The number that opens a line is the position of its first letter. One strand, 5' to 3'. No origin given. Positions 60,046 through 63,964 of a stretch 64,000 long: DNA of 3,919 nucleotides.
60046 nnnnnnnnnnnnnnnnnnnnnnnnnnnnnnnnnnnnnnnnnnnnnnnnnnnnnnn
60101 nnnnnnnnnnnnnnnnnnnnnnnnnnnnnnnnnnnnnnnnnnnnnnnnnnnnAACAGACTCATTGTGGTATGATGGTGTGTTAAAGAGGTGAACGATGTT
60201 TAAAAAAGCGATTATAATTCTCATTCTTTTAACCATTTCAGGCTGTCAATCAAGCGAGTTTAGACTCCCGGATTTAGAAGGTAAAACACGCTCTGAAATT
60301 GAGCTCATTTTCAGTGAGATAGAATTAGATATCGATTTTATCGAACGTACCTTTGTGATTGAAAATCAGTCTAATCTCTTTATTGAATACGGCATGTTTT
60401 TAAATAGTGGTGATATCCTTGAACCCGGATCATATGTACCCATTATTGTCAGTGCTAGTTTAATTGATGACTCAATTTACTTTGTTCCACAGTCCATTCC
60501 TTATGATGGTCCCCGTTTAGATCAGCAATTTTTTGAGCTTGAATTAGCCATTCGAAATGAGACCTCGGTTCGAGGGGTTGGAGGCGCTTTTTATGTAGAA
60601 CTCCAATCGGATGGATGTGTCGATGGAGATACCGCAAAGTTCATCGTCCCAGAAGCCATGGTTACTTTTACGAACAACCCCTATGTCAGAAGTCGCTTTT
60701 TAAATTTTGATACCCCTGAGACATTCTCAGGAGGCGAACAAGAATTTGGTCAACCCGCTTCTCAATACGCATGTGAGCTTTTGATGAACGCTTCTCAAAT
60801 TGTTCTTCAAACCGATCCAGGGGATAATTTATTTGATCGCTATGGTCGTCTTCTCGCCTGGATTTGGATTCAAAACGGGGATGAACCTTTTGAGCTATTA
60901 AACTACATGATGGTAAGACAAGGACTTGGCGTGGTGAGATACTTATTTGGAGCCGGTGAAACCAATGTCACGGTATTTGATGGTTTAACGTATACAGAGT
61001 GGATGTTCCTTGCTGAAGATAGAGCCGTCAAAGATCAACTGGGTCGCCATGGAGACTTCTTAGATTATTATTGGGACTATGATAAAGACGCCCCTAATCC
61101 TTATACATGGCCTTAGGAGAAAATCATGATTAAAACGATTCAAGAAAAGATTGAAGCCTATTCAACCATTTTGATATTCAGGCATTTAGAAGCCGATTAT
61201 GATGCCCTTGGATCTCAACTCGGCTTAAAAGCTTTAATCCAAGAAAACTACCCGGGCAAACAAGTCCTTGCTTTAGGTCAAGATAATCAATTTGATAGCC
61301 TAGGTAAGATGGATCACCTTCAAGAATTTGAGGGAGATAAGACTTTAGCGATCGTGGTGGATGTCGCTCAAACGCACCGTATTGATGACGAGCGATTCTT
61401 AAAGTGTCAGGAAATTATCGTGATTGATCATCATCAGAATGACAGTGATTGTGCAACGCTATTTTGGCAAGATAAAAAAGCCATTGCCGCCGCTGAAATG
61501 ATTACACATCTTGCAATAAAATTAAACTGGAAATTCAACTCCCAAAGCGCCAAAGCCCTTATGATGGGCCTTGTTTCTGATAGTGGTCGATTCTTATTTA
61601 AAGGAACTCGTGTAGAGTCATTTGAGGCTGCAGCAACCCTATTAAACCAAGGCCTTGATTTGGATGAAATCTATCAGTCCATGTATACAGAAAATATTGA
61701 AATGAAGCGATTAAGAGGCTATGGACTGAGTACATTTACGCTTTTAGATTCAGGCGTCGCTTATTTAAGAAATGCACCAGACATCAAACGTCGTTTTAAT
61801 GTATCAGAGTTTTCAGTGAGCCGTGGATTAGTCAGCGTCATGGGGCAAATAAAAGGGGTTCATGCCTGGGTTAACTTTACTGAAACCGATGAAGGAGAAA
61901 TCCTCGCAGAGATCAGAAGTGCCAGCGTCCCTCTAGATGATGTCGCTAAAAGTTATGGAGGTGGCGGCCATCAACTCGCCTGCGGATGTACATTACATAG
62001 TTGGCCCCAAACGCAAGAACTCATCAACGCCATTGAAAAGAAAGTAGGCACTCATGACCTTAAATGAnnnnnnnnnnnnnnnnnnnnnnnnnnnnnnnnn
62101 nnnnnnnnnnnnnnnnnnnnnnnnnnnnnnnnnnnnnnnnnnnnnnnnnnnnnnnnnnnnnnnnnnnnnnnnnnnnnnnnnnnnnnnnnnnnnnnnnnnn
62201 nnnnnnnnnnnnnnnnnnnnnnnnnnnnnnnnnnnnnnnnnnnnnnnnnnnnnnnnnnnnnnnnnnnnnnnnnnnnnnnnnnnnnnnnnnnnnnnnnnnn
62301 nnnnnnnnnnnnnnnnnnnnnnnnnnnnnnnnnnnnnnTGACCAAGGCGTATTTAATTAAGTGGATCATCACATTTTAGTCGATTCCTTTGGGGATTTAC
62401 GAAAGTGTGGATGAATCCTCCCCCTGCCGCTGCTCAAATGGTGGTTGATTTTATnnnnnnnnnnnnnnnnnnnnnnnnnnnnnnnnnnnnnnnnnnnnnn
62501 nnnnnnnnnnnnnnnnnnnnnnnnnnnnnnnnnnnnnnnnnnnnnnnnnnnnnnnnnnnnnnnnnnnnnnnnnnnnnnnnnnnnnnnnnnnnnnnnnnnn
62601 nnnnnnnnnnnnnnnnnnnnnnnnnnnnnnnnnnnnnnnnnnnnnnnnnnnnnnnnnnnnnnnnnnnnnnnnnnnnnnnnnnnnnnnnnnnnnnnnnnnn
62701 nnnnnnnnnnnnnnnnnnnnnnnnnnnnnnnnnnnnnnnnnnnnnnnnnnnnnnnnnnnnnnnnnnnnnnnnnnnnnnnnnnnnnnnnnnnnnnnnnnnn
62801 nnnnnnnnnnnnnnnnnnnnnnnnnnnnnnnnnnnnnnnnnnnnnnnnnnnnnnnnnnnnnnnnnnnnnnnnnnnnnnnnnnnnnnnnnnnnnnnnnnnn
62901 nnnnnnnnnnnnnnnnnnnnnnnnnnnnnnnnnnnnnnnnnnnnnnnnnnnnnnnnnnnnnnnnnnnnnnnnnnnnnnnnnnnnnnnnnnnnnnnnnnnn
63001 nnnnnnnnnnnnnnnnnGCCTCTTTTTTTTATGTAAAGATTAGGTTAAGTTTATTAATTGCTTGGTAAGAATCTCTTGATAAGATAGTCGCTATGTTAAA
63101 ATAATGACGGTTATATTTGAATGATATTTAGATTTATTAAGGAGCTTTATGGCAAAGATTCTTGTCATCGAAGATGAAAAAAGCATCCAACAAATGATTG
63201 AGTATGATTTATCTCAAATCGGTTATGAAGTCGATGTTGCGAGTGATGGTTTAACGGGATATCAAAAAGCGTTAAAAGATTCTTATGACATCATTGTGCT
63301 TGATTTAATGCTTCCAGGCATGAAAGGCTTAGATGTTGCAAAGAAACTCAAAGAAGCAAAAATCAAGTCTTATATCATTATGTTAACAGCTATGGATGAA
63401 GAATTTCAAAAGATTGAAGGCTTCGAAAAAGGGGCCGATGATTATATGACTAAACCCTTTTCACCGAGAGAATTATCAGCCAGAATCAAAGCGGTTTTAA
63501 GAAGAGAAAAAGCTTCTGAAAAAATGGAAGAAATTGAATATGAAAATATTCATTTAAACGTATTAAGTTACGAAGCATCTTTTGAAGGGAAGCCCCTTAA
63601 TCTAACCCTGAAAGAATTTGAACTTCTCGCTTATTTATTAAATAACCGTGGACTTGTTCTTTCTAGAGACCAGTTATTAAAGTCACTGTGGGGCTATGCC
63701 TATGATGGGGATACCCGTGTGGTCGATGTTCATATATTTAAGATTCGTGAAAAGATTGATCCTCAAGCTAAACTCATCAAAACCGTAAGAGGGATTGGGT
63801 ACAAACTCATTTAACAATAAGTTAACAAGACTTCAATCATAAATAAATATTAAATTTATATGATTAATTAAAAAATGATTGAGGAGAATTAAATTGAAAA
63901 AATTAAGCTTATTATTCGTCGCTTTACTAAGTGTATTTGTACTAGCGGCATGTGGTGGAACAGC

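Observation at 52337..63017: Candidate nucleic-acid scavenging and uptake locus: CUT1 ABC importer, surface SNase lipoproteins, OB-fold surface protein and tandem nrnA nanoRNases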

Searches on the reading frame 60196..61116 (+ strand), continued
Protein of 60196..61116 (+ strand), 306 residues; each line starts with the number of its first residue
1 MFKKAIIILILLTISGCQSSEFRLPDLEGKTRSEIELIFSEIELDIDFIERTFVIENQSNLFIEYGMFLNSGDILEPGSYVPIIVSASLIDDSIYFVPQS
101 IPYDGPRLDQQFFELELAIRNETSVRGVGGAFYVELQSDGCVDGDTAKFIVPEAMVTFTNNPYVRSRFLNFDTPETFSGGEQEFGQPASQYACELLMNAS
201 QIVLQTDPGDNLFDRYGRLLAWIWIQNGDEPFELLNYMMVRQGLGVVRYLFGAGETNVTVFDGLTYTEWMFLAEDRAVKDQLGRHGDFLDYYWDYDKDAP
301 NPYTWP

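Call 62: find_encoding_contigs(protein=P0125, flank=10000, max_places=2)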
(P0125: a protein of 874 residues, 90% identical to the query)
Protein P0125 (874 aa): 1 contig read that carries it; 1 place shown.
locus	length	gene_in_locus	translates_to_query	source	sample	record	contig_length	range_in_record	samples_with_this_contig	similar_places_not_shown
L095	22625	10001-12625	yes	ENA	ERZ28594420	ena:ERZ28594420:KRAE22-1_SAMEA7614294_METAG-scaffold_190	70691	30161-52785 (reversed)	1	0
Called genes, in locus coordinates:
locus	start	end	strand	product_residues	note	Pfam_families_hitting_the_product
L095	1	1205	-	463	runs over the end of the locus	PF10396:TrmE_N, PF00350:Dynamin_N (faint), PF12631:MnmE_helical, PF01926:MMR_HSR1, PF02421:FeoB_N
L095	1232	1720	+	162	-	-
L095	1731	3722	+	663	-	PF05496:RuvB_N (weak), PF06068:TIP49 (faint), PF13177:DNA_pol3_delta2, PF00004:AAA, PF13604:AAA_30 (weak), PF22608:DNAX_ATPase_lid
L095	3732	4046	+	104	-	PF02575:YbaB_DNA_bd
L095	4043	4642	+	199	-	PF21176:RecR_HhH, PF02132:RecR_ZnF (weak), PF13662:Toprim_4, PF01751:Toprim, PF21175:RecR_C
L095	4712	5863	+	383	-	PF00005:ABC_tran, PF13304:AAA_21 (faint)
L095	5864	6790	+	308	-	PF00528:BPD_transp_1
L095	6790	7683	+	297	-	PF00528:BPD_transp_1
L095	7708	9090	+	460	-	PF01547:SBP_bac_1, PF13416:SBP_bac_8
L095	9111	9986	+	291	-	PF00565:SNase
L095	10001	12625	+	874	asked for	PF20578:aBig_2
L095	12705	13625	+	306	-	PF00565:SNase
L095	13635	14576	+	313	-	PF01368:DHH, PF02272:DHHA1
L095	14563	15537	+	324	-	PF01368:DHH, PF02272:DHHA1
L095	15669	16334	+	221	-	PF00072:Response_reg, PF00486:Trans_reg_C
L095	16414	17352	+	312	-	PF12849:PBP_like_2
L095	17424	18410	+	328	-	PF00528:BPD_transp_1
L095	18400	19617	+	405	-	PF00528:BPD_transp_1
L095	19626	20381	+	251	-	PF02463:SMC_N (weak), PF00005:ABC_tran, PF13304:AAA_21 (weak)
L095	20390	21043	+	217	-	PF01895:PhoU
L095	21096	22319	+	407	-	PF00512:HisKA, PF02518:HATPase_c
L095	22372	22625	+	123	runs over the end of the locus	PF09148:DUF1934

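Call 63: find_encoding_contigs(protein=P0123, flank=10000, max_places=2)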
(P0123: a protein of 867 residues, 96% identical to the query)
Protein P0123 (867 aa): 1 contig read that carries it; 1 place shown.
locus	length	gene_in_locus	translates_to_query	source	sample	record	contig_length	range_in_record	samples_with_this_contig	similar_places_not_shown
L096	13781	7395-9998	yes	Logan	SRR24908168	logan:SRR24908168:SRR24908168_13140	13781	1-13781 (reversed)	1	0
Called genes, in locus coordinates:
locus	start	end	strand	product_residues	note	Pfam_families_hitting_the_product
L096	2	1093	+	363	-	?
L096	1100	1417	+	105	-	PF02575:YbaB_DNA_bd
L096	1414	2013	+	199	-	PF21176:RecR_HhH, PF13662:Toprim_4, PF01751:Toprim, PF21175:RecR_C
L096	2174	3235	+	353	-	PF00005:ABC_tran, PF13304:AAA_21 (faint)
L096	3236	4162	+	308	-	PF00528:BPD_transp_1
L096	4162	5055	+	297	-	PF00528:BPD_transp_1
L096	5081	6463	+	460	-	PF01547:SBP_bac_1, PF13416:SBP_bac_8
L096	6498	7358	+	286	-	PF00565:SNase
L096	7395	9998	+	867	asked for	PF20578:aBig_2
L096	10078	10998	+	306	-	PF00565:SNase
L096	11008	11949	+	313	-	PF01368:DHH, PF02272:DHHA1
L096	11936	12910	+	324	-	PF01368:DHH, PF02272:DHHA1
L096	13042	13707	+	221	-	PF00072:Response_reg, PF00486:Trans_reg_C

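Call 75: search_protein_families(library=ncbifam, proteins=[L095:21096-22319:+, L015:13000-14652:+, L095:20390-21043:+], max_evalue=0.00001)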
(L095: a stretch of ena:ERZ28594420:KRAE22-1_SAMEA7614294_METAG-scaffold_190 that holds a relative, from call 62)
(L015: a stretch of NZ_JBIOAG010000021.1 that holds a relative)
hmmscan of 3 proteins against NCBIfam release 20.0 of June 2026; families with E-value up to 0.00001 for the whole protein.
L095:21096-22319:+ (407 aa): 79 families (the best 25 are shown)
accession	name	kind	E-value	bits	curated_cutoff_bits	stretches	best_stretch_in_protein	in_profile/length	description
NF046044.1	PnpS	equivalog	1.7e-91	307.1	400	1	58-406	34-390/390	two-component system histidine kinase PnpS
TIGR02966.1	phoR_proteo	equivalog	1e-68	231.9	334.2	1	80-404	7-332/333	phosphate regulon sensor histidine kinase PhoR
NF033092.0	HK_WalK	equivalog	3e-65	221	725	1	60-407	239-594/594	cell wall metabolism sensor histidine kinase WalK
NF041735.1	hist_kin_RppB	equivalog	9.6e-52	176.2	400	1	187-406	214-438/438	two-component system sensor histidine kinase RppB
NF053855.1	HisKinPhoRBctds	equivalog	6.4e-51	173.4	500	1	83-403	249-579/583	two-component system sensor histidine kinase PhoR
TIGR01386.1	cztS_silS_copS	subfamily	8.1e-50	170.1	292.55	1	188-406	238-457/457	heavy metal sensor histidine kinase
NF047874.1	MASE3_PAS_HK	subfamily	5.6e-49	167.5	560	1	45-407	236-625/655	MASE3 domain-containing sensor histidine kinase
NF008235.0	PRK11006.1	equivalog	1.5e-46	159.1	390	1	152-406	171-422/431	phosphate regulon sensor histidine kinase PhoR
NF041210.1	his_kin_PieS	equivalog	8.8e-46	156.9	850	1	180-406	241-469/474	two component system sensor histidine kinase PieS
NF040691.1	MtrAB_MtrB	equivalog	1.2e-45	156.5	450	1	176-406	258-491/507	MtrAB system histidine kinase MtrB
NF033093.1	HK_VicK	exception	5.7e-45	153.8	680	1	70-406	85-434/448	cell wall metabolism sensor histidine kinase VicK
NF012163.2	BaeS_SmeS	equivalog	2.3e-44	152.1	500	1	182-393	233-444/457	sensor histidine kinase efflux regulator BaeS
TIGR02956.1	TMAO_torS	equivalog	7.1e-44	150.2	676.5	1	185-406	460-681/967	TMAO reductase system sensor histidine kinase/response regulator TorS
NF007345.0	PRK09835.1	subfamily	1.5e-43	149.1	423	1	170-406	242-479/482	Cu(+)/Ag(+) sensor histidine kinase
NF008468.0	PRK11360.1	equivalog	2.1e-43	148.6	646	1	82-407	271-608/616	two-component system sensor histidine kinase AtoS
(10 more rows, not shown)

L015:13000-14652:+ (551 aa): 5 families
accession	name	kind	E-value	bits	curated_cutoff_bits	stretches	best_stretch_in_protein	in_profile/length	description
NF037997.1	Na_Pi_symport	subfamily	4.8e-67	226.5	50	1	7-262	6-260/294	Na/Pi symporter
TIGR00704.1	NaPi_cotrn_rel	hypoth_equivalog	5e-63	213.6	210.1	1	3-307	8-306/308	Na/Pi-cotransporter II-related protein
TIGR01013.1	2a58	subfamily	6.1e-27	94.6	306.15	2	8-97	6-97/456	sodium-dependent inorganic phosphate transporter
TIGR02135.1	phoU_full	equivalog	6.3e-20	71.7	130.25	1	333-531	7-204/212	phosphate signaling complex protein PhoU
NF008332.0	PRK11115.1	equivalog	8.4e-08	32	342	1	332-531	17-214/239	phosphate signaling complex protein PhoU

L095:20390-21043:+ (217 aa): 2 families
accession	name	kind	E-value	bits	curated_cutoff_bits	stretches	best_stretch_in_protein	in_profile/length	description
TIGR02135.1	phoU_full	equivalog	5.1e-52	176.5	130.25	1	6-213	2-211/212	phosphate signaling complex protein PhoU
NF008332.0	PRK11115.1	equivalog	1.6e-25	90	342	1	6-213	13-221/239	phosphate signaling complex protein PhoU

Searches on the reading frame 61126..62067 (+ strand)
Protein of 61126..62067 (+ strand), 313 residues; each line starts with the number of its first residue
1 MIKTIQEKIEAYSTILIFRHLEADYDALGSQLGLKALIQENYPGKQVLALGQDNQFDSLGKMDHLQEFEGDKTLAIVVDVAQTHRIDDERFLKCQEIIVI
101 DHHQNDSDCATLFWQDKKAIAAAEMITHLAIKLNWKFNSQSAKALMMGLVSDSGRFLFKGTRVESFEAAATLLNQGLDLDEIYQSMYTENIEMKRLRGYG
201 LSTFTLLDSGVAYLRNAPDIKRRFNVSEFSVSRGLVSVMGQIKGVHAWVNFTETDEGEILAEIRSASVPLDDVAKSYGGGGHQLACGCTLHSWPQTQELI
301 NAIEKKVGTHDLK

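Call 6: search_protein_families(library=pfam, proteins=[window:61126-62067:+], max_evalue=0.01)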
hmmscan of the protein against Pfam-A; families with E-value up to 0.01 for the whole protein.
window:61126-62067:+ (313 aa): 3 families
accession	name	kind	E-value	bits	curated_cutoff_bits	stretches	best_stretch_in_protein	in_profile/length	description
PF01368.27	DHH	-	1.4e-14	54.9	28.1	1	14-148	1-124/125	DHH family, N-terminal domain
PF02272.25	DHHA1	-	7.3e-10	39.7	25.9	1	231-307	17-100/102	DHHA1 domain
PF21321.3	HTH_66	-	0.0077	17.1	24.3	0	231-272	37-78/83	Putative DNA-binding HTH domain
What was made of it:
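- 61126..62067 (+): NrnA-like DHH/DHHA1 phosphoesterase 1 (313 aa), intact. Pfam DHH and DHHA1 (call 6).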

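Call 30: search_protein_families(library=ncbifam, proteins=[window:61126-62067:+], max_evalue=0.001)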
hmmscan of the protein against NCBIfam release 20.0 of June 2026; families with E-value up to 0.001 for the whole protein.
window:61126-62067:+ (313 aa): 4 families
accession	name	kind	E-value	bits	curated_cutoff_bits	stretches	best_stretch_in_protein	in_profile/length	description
NF053633.1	OlncasPapPhNrnA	equivalog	3.3e-67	226.7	350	1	2-307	6-315/317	bifunctional oligoribonuclease/PAP phosphatase NrnA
NF041569.1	A-tRNAntase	equivalog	2.1e-09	36.2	1440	1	17-292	4-287/880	A-adding tRNA nucleotidyltransferase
NF040701.1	RecJ_Meth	equivalog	0.00013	20.9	550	0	49-107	33-94/449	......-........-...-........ exonuclease RecJ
NF053576.1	RecJ_archaeal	equivalog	0.00015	20.8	360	0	3-107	2-97/452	RecJ family nuclease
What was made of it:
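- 61126..62067 (+): NCBIfam NrnA 227 bits, below the 350 cut-off (call 30).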

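Call 33: search_solved_structures(query=window:61126-62067:+, max_evalue=0.001)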
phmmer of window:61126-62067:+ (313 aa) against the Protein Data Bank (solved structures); distinct sequences matched with E-value up to 0.001: 17.
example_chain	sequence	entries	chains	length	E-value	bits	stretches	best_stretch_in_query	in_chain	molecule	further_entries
5j21_A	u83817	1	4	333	4.3e-52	180.3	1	8-305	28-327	Bifunctional oligoribonuclease and PAP phosphatase NrnA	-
5ipp_A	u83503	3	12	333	1.1e-50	175.8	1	8-305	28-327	Bifunctional oligoribonuclease and PAP phosphatase NrnA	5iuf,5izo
8iu7_A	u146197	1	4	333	1e-48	169.3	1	4-307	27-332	Bifunctional oligoribonuclease and PAP phosphatase NrnA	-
3dev_A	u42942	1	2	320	4.2e-45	157.4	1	4-310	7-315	SH1221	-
5o1u_A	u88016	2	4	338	1.3e-21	80.3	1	9-298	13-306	Phosphodiesterase | TmPDE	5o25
5o4z_A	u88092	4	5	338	3.2e-20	75.7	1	9-298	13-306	DHH/DHHA1-type phosphodiesterase TM1595 | phosphodiesterase TM1595 | phosphodiesterase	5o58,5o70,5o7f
4py9_A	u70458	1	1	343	2.9e-14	56.2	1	11-292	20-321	Putative exopolyphosphatase-related protein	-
3w5w_A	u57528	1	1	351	3.1e-14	56.1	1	12-292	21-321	Putative exopolyphosphatase-related protein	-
9r7o_A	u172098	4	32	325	3.1e-14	56.1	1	8-290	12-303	DHH family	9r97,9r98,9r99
9n0l_A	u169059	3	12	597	6.2e-14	55.1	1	2-292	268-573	Cyclic-di-AMP phosphodiesterase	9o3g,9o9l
8ioo_A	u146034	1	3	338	1.6e-11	47.2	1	14-301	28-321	RecJ-like protein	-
4ls9_A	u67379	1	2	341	6.1e-09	38.7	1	9-290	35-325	DHH family protein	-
9wbu_B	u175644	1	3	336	8e-09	38.3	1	66-290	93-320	Bifunctional oligoribonuclease and PAP phosphatase NrnA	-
5jju_A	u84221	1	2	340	8e-09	38.3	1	66-290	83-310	Uncharacterized protein Rv2837c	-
5cet_A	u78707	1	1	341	8.1e-09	38.3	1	66-290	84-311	Bifunctional oligoribonuclease and PAP phosphatase NrnA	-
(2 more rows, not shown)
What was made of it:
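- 61126..62067 (+): Best PDB match is NrnA (entry 5j21), E 4e-52 (call 33).
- Closest known: NrnA. Same: Best PDB hits are entries named NrnA, E 4e-52 (call 33).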

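Call 76: find_encoding_contigs(protein=window:61126-62067:+, flank=10000, max_places=8)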
Protein window:61126-62067:+ (313 aa): no gene with exactly this product is on record in the collection.
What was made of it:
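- Tried and rejected: DHH1 gave nothing (call 76).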

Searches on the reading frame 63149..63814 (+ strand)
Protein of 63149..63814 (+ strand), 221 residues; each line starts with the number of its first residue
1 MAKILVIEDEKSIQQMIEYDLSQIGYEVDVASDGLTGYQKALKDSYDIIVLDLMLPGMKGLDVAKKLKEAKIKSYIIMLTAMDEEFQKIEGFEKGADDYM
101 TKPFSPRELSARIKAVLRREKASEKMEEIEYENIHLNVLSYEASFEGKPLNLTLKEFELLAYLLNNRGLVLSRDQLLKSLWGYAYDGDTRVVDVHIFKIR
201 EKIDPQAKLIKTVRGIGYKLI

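Call 6: search_protein_families(library=pfam, proteins=[window:63149-63814:+], max_evalue=0.01)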
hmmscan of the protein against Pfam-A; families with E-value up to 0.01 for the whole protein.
window:63149-63814:+ (221 aa): 2 families
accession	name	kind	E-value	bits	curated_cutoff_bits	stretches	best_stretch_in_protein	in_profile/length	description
PF00486.34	Trans_reg_C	-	2.5e-27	95.2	26.2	1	147-220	1-77/77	Transcriptional regulatory protein, C terminal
PF00072.30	Response_reg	-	1.8e-26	92.9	30.2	1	4-114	1-111/111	Response regulator receiver domain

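Call 26: find_encoding_contigs(protein=window:63149-63814:+, flank=10000, max_places=6)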
Protein window:63149-63814:+ (221 aa): 2 contigs read that carry it; 2 places shown.
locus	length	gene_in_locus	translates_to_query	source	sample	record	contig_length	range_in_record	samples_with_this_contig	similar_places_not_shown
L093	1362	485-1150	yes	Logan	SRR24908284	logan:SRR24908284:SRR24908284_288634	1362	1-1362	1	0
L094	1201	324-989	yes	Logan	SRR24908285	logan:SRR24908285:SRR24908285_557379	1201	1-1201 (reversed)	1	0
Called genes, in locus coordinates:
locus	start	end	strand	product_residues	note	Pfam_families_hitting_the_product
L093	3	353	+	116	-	?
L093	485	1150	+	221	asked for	PF00072:Response_reg, PF00486:Trans_reg_C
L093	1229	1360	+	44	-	?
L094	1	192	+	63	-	?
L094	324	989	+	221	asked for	PF00072:Response_reg, PF00486:Trans_reg_C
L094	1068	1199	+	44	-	?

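Call 75: search_protein_families(library=ncbifam, proteins=[window:63149-63814:+], max_evalue=0.00001)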
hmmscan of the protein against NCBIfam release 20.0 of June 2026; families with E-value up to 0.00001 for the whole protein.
window:63149-63814:+ (221 aa): 94 families (the best 25 are shown)
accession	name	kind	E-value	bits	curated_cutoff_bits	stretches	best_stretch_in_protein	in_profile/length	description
TIGR02154.1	PhoB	equivalog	2.1e-62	210.4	296.2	1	2-220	3-225/226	phosphate regulon transcriptional regulator PhoB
TIGR01387.1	cztR_silR_copR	subfamily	6.1e-60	202.6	279.2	1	4-220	1-218/218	heavy metal response regulator transcription factor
NF040534.1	resp_reg_YycF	equivalog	3.1e-59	200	340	1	3-220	2-227/231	response regulator YycF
NF040689.1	MtrAB_MtrA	equivalog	6.2e-59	199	300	1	4-219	1-217/219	MtrAB system response regulator MtrA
NF041733.1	resp_reg_CseB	equivalog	1.1e-57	195.1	350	1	3-220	2-226/228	two-component system response regulator CseB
NF053854.1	RespRegPhoBBctds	equivalog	8.4e-57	192.1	270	1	4-220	1-224/225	two-component system response regulator PhoB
NF045944.1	ResRegRpaBCyano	equivalog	9.4e-57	192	330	1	5-219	1-226/229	response regulator transcription factor RpaB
NF008296.0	PRK11083.1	equivalog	1.8e-55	187.8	273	1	2-220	4-225/228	two-component system response regulator CreB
NF041209.1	resp_regPieR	equivalog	8.9e-54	182.6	450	1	3-220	2-227/231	two component system response regulator PieR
NF008567.0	PRK11517.1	equivalog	4.4e-52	176.7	353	1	3-220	2-218/223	response regulator transcription factor HprR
NF033117.2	vanR_ACDEGLN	exception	1.5e-49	168.6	350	1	4-220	1-225/226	VanR-ABDEGLN family response regulator transcription factor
NF007346.1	PRK09836.1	equivalog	4.1e-49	167.4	420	1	3-220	2-221/227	copper/silver response regulator transcription factor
NF045991.1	RespRegCtrARhodob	equivalog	8.5e-49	166.3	350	1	3-220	2-221/224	response regulator transcription factor CtrA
NF007005.1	PRK09468.1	equivalog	2.8e-48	164.4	331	1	2-220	4-231/237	osmolarity response regulator transcription factor OmpR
NF045914.1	RespRegNblR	equivalog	1.6e-47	162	300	1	3-220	8-225/228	response regulator transcription factor NblR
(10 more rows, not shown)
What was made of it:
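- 63149..63814 (+): PhoB/PnpR-like response regulator, the first gene of the adjacent phosphate cluster. In relatives the cluster runs RR-PstSCAB-PhoU-PnpS/PhoR-like kinase. Calls 6 and 75.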
